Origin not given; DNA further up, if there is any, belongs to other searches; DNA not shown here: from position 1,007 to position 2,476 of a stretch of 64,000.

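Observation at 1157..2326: IPCT/DIPPS-like fusion with an intact CDP-alcohol phosphotransferase motif but a degenerate nucleotidyltransferase G-loop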

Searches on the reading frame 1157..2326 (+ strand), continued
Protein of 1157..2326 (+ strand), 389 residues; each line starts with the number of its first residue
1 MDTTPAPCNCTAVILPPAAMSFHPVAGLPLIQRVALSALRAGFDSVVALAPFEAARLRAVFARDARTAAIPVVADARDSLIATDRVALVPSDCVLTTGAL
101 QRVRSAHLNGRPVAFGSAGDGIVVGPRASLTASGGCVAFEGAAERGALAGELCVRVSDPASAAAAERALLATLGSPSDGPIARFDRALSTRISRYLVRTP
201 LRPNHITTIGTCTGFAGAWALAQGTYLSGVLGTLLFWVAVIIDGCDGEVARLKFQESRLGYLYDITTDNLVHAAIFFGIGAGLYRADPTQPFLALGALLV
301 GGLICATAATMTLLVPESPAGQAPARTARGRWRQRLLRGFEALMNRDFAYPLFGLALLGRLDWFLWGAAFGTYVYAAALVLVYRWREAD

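Call 76: search_protein_families(library=ncbifam, proteins=[L014:13337-16477:-, L014:16761-17648:-, L014:17655-19187:-, L014:19575-20714:-, L023:12265-13482:-, L023:13495-15030:-, L023:15024-15923:+, L023:16573-17871:-, L023:17923-19284:-, L023:7984-9663:+], max_evalue=0.00001)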
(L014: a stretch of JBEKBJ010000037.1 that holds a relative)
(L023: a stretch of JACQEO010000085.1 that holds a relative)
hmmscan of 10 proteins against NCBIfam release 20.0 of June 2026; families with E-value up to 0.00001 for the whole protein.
L014:13337-16477:- (1046 aa): 82 families (the best 25 are shown)
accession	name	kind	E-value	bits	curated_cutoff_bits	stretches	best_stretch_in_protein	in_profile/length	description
NF046044.1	PnpS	equivalog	2e-59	201.6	400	1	810-1041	161-390/390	two-component system histidine kinase PnpS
NF008318.0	PRK11107.1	equivalog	9.8e-57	192.7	890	1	813-1044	287-520/920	two-component sensor histidine kinase BarA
NF038297.2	hybrid_HK_HrmK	equivalog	1.7e-56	192.2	725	1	808-1043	224-458/607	hybrid histidine kinase/response regulator HrmK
TIGR02956.1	TMAO_torS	equivalog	4.7e-56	190.5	676.5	1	811-1042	456-682/967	TMAO reductase system sensor histidine kinase/response regulator TorS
NF047874.1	MASE3_PAS_HK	subfamily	4.2e-55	187.7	560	2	806-1044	385-627/655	MASE3 domain-containing sensor histidine kinase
NF008468.0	PRK11360.1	equivalog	5.8e-55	186.8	646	3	804-1044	379-610/616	two-component system sensor histidine kinase AtoS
TIGR02966.1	phoR_proteo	equivalog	2e-54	184.8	334.2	1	809-1038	104-331/333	phosphate regulon sensor histidine kinase PhoR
NF008302.0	PRK11091.1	equivalog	9.5e-54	182.8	838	1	808-1043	272-506/779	aerobic respiration two-component sensor histidine kinase ArcB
NF033092.0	HK_WalK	equivalog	1.8e-51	175.4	725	1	809-1042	362-594/594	cell wall metabolism sensor histidine kinase WalK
NF041947.1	LuxQ_Vibrio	equivalog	3.5e-51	174.1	1200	1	810-1044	463-698/843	quorum-sensing autoinducer 2 sensor kinase/phosphatase LuxQ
NF011874.0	PRK15347.1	equivalog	1.5e-47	162.3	852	1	810-1042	389-614/921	two component system sensor kinase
NF045901.1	HisKinLetSLeg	equivalog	3e-47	161.2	1650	1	812-1040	286-516/906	two-component system sensor histidine kinase LetS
TIGR00229.1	sensory_box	domain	9.9e-41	138.8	22.9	2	352-477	1-125/126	PAS domain S-box protein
NF041832.1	near_NosP_CTERM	subfamily_domain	1.9e-40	139.1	400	1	813-1043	1-226/370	NahK/ErcS family hybrid sensor histidine kinase/response regulator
NF008099.0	PRK10841.1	equivalog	2.5e-39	134.8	920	1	810-1042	461-690/949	two-component system sensor histidine kinase RcsC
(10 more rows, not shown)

L014:16761-17648:- (295 aa): 0 families

L014:17655-19187:- (510 aa): 26 families (the best 25 are shown)
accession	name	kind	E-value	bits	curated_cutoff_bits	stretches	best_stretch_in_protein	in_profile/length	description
TIGR03471.1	HpnJ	equivalog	2.5e-214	712.5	577.6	1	26-495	1-471/472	hopanoid biosynthesis associated radical SAM protein HpnJ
NF038361.1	rSAM_Sden_1168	equivalog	1e-43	149.8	575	1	93-480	140-538/560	Sden_1168 family B12-binding radical SAM P-methyltransferase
NF050148.1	rSAM_ApyD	equivalog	9.4e-35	120.1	750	1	90-498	70-468/645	RiPP biosynthesis radical SAM protein ApyD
TIGR02026.1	BchE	equivalog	2e-34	119.3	481.35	1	55-493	18-461/497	magnesium-protoporphyrin IX monomethyl ester anaerobic oxidative cyclase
TIGR04014.1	B12_SAM_MJ_0865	equivalog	1.4e-30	106.5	360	2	311-442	256-388/434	methyl-coenzyme M reductase glutamine C-methyltransferase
TIGR04479.1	bcpD_PhpK_rSAM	subfamily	5e-29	101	600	1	222-398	240-416/504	PhpK family radical SAM P-methyltransferase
TIGR04072.2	rSAM_ladder_B12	equivalog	1e-23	83.7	360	1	223-391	180-349/443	lipid biosynthesis B12-binding/radical SAM protein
TIGR03975.1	rSAM_ocin_1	subfamily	9.2e-21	74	281.85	1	113-386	148-425/606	RiPP maturation radical SAM C-methyltransferase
TIGR04013.1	B12_SAM_MJ_1487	hypoth_equivalog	5.5e-20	71.5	251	2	312-412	253-356/382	TIGR04013 family B12-binding domain/radical SAM domain-containing protein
TIGR04367.1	HpnR_B12_rSAM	equivalog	7.6e-19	67.6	650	1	112-411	80-371/490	hopanoid C-3 methylase HpnR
NF033070.1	rSAM_AprD4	equivalog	1.4e-17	63.8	500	1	93-419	75-396/456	AprD4 family radical SAM diol-dehydratase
TIGR04385.1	B12_rSAM_cofa1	equivalog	9.6e-15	54.7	450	1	112-389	89-362/438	B12 lower ligand biosynthesis radical SAM protein BzaD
TIGR04295.1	B12_rSAM_oligo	hypoth_equivalog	9.4e-14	50.9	400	1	95-287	76-260/422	TIGR04295 family B12-binding domain-containing radical SAM protein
NF033712.0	B12_rSAM_KedN5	subfamily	1.4e-13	49.9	700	1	112-380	81-359/624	KedN5 family methylcobalamin-dependent radical SAM C-methyltransferase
TIGR00089.1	TIGR00089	subfamily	1.1e-11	44.2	251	1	223-412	140-339/429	MiaB/RimO family radical SAM methylthiotransferase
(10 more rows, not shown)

L014:19575-20714:- (379 aa): 2 families
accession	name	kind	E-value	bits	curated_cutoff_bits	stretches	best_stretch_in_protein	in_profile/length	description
NF033558.1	transpos_IS1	equivalog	4e-17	62.8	100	1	76-218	43-168/199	IS1 family transposase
NF033587.1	transpos_IS6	equivalog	6.6e-08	32.5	125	1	162-220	84-143/202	IS6 family transposase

L023:12265-13482:- (405 aa): 5 families
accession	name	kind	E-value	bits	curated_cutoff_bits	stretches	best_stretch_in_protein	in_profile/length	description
TIGR03472.1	HpnI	equivalog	1.1e-98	330.5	310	1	8-383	5-372/373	bacteriohopanetetrol glucosamine biosynthesis glycosyltransferase HpnI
TIGR04242.1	nodulat_NodC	equivalog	2.1e-11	43.4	550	1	25-167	26-165/395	chitooligosaccharide synthase NodC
TIGR03469.1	HpnB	hypoth_equivalog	1.1e-09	37.8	379.25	1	42-250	39-254/386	hopene-associated glycosyltransferase HpnB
NF045692.1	OglycostaseCruG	equivalog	3.1e-06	26.4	600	0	23-249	15-245/386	2'-O-glycosyltransferase CruG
TIGR03965.1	mycofact_glyco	equivalog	3.4e-06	26.2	280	1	41-360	67-385/467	mycofactocin biosynthesis glycosyltransferase MftF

L023:13495-15030:- (511 aa): 23 families
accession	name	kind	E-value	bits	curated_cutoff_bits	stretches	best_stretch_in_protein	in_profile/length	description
TIGR03471.1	HpnJ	equivalog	8.1e-215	714.1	577.6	1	21-490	1-471/472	hopanoid biosynthesis associated radical SAM protein HpnJ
NF038361.1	rSAM_Sden_1168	equivalog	3.7e-36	124.8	575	1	108-452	161-516/560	Sden_1168 family B12-binding radical SAM P-methyltransferase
TIGR02026.1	BchE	equivalog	1.6e-35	123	481.35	1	87-490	60-463/497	magnesium-protoporphyrin IX monomethyl ester anaerobic oxidative cyclase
NF050148.1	rSAM_ApyD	equivalog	5.7e-29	101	750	1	90-457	76-435/645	RiPP biosynthesis radical SAM protein ApyD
TIGR04014.1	B12_SAM_MJ_0865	equivalog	1.4e-26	93.3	360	1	90-410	40-360/434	methyl-coenzyme M reductase glutamine C-methyltransferase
TIGR04479.1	bcpD_PhpK_rSAM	subfamily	1.1e-24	86.7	600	1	201-393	225-416/504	PhpK family radical SAM P-methyltransferase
TIGR04072.2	rSAM_ladder_B12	equivalog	2.7e-22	79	360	1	219-391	181-354/443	lipid biosynthesis B12-binding/radical SAM protein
TIGR04013.1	B12_SAM_MJ_1487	hypoth_equivalog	8.3e-21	74.3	251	2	320-406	267-355/382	TIGR04013 family B12-binding domain/radical SAM domain-containing protein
TIGR03975.1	rSAM_ocin_1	subfamily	1.9e-20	72.9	281.85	1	108-382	148-426/606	RiPP maturation radical SAM C-methyltransferase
NF033070.1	rSAM_AprD4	equivalog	2.5e-20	72.8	500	1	83-423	70-405/456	AprD4 family radical SAM diol-dehydratase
TIGR04367.1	HpnR_B12_rSAM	equivalog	3.9e-18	65.3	650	1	108-409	81-372/490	hopanoid C-3 methylase HpnR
TIGR04295.1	B12_rSAM_oligo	hypoth_equivalog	1.2e-17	63.7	400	1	90-297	76-275/422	TIGR04295 family B12-binding domain-containing radical SAM protein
NF033712.0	B12_rSAM_KedN5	subfamily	3.8e-16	58.5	700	1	105-417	79-400/624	KedN5 family methylcobalamin-dependent radical SAM C-methyltransferase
TIGR04385.1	B12_rSAM_cofa1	equivalog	1.5e-14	54.1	450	1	107-383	89-361/438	B12 lower ligand biosynthesis radical SAM protein BzaD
NF045585.1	rSAM_slr0320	equivalog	1.7e-11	43.4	775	1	218-387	235-410/511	photosystem II high light acclimation radical SAM protein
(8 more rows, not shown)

L023:15024-15923:+ (299 aa): 3 families
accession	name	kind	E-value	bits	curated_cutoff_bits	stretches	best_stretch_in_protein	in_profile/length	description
TIGR03473.1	HpnK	hypoth_equivalog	1.9e-72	243.9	232.6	1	30-297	2-278/283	hopanoid biosynthesis-associated protein HpnK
NF002559.0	PRK02134.1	equivalog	1.2e-31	110.2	227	1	31-184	4-150/249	chitin disaccharide deacetylase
NF052308.1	CarbhyDeactlThm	equivalog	4.2e-13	49.2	400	1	30-183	12-152/265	carbohydrate deacetylase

L023:16573-17871:- (432 aa): 0 families

L023:17923-19284:- (453 aa): 2 families
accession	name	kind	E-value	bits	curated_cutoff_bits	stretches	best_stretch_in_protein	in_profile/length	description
TIGR00883.1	2A0106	subfamily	1.3e-06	27.7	443.45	1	45-191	220-368/400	metabolite/H+ symporter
TIGR00880.1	2_A_01_02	superfamily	2.2e-06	27.8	131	1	96-228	9-140/141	multidrug resistance protein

L023:7984-9663:+ (559 aa): 0 families
